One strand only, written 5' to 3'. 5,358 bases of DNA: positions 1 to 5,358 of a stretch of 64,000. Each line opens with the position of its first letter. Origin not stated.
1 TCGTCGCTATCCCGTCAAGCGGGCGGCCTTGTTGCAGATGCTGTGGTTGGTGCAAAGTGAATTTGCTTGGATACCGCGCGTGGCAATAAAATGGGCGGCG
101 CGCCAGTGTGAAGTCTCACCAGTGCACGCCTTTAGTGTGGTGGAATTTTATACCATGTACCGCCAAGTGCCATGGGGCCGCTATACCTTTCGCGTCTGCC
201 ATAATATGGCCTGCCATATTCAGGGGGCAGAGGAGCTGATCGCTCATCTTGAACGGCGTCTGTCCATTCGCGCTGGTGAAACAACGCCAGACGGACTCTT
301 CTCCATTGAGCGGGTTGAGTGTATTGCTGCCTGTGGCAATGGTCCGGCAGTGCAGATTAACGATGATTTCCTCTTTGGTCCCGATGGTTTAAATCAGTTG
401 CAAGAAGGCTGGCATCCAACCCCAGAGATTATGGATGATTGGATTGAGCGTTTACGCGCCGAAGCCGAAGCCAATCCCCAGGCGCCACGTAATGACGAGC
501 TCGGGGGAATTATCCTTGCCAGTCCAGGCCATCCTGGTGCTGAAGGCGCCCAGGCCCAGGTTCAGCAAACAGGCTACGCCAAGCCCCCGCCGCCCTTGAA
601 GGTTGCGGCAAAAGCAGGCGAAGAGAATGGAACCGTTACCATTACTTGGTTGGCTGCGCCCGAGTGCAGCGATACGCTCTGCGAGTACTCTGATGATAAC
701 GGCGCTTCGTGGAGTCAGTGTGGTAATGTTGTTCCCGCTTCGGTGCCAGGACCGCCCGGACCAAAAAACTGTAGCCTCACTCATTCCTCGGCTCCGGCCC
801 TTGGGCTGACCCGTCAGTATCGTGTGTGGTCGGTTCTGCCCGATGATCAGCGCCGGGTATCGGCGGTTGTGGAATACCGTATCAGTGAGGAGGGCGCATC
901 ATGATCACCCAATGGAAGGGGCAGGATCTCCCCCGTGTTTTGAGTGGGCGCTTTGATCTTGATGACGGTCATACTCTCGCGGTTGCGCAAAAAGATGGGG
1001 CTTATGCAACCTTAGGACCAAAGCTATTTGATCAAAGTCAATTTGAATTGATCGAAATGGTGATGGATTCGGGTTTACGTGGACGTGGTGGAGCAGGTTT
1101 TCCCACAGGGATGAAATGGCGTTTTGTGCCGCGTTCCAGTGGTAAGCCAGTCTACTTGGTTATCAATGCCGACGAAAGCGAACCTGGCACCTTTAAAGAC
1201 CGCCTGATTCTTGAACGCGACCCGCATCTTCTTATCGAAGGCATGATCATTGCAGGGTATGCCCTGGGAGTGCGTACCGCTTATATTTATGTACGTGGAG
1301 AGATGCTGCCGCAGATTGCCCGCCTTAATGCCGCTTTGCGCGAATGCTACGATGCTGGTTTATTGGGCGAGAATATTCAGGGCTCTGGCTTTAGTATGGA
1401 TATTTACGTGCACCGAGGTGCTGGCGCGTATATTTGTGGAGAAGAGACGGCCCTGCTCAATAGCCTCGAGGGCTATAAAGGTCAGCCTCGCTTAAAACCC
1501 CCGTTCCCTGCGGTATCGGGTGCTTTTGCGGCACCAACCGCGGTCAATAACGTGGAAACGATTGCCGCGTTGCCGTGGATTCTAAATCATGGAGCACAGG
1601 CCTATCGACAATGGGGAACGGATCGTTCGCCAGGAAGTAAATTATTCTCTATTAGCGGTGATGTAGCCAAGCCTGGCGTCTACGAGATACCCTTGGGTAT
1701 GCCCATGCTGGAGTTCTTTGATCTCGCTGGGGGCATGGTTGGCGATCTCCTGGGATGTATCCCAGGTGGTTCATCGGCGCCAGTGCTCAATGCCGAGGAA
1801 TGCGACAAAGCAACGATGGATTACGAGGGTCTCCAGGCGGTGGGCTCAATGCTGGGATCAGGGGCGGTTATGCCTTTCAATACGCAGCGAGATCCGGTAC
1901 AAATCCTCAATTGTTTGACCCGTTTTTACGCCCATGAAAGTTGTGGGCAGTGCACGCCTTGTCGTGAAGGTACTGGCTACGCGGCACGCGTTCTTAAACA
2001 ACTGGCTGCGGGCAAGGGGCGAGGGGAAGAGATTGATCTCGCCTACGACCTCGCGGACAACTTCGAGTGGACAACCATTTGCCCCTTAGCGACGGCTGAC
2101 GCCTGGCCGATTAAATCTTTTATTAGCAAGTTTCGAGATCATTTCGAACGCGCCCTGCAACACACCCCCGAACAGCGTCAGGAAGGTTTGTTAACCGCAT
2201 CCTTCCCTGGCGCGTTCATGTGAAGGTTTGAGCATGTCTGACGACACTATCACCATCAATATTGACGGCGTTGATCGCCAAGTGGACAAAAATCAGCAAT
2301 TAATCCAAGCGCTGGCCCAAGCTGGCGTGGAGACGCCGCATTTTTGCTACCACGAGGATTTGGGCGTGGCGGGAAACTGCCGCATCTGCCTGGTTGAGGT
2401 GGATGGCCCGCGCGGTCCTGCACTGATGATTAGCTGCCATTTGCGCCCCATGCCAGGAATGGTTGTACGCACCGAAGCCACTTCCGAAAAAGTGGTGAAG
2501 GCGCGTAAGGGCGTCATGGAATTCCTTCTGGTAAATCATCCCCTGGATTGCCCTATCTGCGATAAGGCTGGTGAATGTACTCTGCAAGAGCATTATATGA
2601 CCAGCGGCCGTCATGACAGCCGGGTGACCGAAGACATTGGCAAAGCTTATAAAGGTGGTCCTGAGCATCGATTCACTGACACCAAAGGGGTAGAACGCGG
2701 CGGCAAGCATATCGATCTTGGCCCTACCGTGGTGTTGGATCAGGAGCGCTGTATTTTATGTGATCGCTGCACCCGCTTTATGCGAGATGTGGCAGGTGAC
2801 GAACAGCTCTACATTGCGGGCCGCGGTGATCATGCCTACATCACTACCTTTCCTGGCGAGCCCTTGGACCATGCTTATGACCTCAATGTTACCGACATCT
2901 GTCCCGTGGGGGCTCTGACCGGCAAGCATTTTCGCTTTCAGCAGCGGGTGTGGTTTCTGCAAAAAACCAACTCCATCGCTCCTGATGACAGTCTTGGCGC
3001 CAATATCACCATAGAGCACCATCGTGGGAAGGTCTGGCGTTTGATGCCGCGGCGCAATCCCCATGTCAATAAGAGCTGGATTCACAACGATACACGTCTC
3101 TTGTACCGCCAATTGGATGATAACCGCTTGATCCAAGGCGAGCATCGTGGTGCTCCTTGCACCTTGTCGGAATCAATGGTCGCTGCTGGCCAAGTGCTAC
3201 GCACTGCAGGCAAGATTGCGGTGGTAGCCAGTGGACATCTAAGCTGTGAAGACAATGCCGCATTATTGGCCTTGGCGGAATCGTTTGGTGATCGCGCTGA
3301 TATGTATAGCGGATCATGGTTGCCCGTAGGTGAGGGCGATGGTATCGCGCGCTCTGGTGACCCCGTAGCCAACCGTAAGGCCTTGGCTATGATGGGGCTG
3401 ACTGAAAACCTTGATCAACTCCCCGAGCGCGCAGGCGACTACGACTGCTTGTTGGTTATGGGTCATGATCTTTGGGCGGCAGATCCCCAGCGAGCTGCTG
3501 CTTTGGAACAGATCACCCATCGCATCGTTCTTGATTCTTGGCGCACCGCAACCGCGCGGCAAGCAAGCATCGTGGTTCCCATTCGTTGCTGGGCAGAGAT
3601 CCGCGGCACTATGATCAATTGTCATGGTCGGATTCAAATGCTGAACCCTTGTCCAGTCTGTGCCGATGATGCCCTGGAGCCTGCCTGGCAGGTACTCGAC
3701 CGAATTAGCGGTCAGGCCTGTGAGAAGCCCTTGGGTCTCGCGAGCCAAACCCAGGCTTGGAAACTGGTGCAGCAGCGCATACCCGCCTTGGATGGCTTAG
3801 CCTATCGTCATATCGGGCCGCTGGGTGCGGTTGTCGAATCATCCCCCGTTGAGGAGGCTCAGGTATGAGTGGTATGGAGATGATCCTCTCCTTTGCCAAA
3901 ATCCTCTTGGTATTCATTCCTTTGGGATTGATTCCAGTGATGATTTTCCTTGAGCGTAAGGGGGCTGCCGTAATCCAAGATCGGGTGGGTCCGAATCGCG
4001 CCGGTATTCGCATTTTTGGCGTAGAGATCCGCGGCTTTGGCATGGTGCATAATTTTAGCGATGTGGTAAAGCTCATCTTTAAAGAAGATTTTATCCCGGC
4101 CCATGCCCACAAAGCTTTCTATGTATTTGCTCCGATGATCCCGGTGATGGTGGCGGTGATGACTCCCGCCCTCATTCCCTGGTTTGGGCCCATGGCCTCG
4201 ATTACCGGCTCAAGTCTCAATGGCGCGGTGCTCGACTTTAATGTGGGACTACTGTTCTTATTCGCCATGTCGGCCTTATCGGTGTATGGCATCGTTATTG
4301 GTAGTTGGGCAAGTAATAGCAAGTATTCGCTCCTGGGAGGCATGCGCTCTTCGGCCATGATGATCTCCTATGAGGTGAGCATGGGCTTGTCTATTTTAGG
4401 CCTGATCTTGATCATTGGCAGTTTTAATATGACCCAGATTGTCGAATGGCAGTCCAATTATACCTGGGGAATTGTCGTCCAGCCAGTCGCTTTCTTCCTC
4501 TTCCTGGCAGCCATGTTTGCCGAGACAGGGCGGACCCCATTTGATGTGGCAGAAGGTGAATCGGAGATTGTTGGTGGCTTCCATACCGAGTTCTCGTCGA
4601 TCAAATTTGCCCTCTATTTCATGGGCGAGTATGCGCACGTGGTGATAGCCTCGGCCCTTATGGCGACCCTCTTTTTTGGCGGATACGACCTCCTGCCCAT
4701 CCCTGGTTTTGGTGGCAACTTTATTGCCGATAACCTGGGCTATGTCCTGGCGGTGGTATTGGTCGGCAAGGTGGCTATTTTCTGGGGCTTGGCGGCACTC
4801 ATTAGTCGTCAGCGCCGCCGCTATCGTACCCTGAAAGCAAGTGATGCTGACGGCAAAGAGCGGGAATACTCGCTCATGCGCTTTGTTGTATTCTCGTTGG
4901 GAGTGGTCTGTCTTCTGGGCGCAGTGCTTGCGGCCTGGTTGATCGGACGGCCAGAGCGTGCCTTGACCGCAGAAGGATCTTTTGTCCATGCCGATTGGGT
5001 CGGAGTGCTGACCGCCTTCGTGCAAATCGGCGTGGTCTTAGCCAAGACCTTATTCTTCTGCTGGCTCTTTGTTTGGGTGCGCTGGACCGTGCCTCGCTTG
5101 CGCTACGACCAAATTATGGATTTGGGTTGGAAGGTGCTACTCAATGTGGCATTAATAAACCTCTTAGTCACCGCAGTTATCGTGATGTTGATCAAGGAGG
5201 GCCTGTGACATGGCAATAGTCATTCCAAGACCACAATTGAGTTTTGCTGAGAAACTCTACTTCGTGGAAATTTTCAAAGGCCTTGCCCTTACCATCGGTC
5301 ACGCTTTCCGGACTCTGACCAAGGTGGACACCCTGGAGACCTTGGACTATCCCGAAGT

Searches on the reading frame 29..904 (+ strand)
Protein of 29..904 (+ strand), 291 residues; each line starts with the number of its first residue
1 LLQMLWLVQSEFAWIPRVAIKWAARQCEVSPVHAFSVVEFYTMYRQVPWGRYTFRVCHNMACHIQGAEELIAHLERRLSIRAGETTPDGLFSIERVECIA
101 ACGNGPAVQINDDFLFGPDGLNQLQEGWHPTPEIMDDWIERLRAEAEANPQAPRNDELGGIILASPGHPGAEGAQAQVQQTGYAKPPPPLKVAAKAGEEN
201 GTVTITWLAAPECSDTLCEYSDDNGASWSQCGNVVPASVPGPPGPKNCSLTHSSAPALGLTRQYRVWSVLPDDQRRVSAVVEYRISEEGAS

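Call 99: search_protein_families(library=pfam, proteins=[window:29-904:+], max_evalue=0.00001)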
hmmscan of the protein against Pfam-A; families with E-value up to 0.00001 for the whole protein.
window:29-904:+ (291 aa): 1 family
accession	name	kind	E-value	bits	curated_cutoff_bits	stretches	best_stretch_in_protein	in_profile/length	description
PF01257.25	2Fe-2S_thioredx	-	5.7e-39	133.7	24.8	1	1-114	15-128/145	Thioredoxin-like [2Fe-2S] ferredoxin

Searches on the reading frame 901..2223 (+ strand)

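Call 99: search_protein_families(library=pfam, proteins=[window:901-2223:+], max_evalue=0.00001)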
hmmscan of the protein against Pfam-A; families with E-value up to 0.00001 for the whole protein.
window:901-2223:+ (440 aa): 4 families
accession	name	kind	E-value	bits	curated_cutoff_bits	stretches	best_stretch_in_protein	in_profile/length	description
PF01512.22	Complex1_51K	-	6.6e-47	159.6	31.2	1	54-225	1-149/150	Nuo51 FMN-binding domain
PF10589.14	NADH_4Fe-4S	-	2.6e-25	88.5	23.5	1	337-417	4-84/85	NADH-ubiquinone oxidoreductase-F iron-sulfur binding region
PF22461.2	SLBB_2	-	2.7e-08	34.2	27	1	247-307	1-66/79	SLBB domain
PF10531.15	SLBB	-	7.9e-07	29.3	27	1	249-279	2-32/55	SLBB domain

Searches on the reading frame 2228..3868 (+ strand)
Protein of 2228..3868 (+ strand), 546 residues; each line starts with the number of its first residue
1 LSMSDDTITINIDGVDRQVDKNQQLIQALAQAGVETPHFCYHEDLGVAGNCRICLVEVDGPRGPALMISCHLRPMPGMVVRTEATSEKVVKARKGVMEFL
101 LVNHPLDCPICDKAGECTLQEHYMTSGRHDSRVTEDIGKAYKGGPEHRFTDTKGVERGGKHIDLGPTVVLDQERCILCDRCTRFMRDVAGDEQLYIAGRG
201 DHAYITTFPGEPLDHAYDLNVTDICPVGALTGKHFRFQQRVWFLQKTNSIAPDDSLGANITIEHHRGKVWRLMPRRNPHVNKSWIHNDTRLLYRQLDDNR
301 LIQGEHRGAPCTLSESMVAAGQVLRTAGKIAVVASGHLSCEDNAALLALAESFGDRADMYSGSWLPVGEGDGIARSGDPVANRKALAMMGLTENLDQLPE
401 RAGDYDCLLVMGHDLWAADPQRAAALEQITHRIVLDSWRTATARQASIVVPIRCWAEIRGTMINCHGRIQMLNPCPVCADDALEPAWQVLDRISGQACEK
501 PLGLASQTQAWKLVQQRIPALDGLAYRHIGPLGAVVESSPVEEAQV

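Call 99: search_protein_families(library=pfam, proteins=[window:2228-3868:+], max_evalue=0.00001)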
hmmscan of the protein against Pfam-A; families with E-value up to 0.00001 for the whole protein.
window:2228-3868:+ (546 aa): 5 families
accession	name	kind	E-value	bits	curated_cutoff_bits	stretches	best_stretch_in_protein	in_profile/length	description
PF22117.2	Fer4_Nqo3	-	3.4e-23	82.1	27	1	165-231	1-67/67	NADH-quinone oxidoreductase subunit 3, ferredoxin-like domain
PF10588.14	NADH-G_4Fe-4S_3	-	1.9e-15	56.5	27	1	93-132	1-40/40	NADH-ubiquinone oxidoreductase-G iron-sulfur binding region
PF13510.11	Fer2_4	-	1.2e-14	54.6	22.8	1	6-83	2-80/82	2Fe-2S iron-sulfur cluster binding domain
PF22151.2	Fer4_NDSU1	-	5.7e-10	39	23.8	1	244-293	1-50/51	NADH-ubiquinone oxidoreductase NDSU1/NuoG-like, 4Fe-4S domain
PF00111.32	Fer2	-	1.1e-06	28.9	21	1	11-59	2-48/77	2Fe-2S iron-sulfur cluster binding domain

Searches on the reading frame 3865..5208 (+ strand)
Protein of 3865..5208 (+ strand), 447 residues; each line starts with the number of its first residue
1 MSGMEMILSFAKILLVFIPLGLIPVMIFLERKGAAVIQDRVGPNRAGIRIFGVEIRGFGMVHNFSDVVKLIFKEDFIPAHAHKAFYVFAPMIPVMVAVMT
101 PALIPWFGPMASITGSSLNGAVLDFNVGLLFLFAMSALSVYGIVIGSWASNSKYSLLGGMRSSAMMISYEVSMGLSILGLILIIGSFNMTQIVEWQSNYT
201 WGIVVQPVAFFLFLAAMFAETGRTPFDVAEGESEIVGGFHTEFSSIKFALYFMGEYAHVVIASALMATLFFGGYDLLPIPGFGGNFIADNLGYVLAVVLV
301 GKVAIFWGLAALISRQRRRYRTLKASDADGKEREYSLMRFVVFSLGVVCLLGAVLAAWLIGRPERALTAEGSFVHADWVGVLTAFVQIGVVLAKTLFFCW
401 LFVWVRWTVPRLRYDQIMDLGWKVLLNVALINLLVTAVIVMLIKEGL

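Call 99: search_protein_families(library=pfam, proteins=[window:3865-5208:+], max_evalue=0.00001)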
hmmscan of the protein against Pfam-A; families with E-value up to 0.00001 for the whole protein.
window:3865-5208:+ (447 aa): 1 family
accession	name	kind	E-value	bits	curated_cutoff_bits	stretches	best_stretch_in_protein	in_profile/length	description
PF00146.26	NADHdh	-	1.4e-103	346.8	27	2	13-324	3-277/298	NADH dehydrogenase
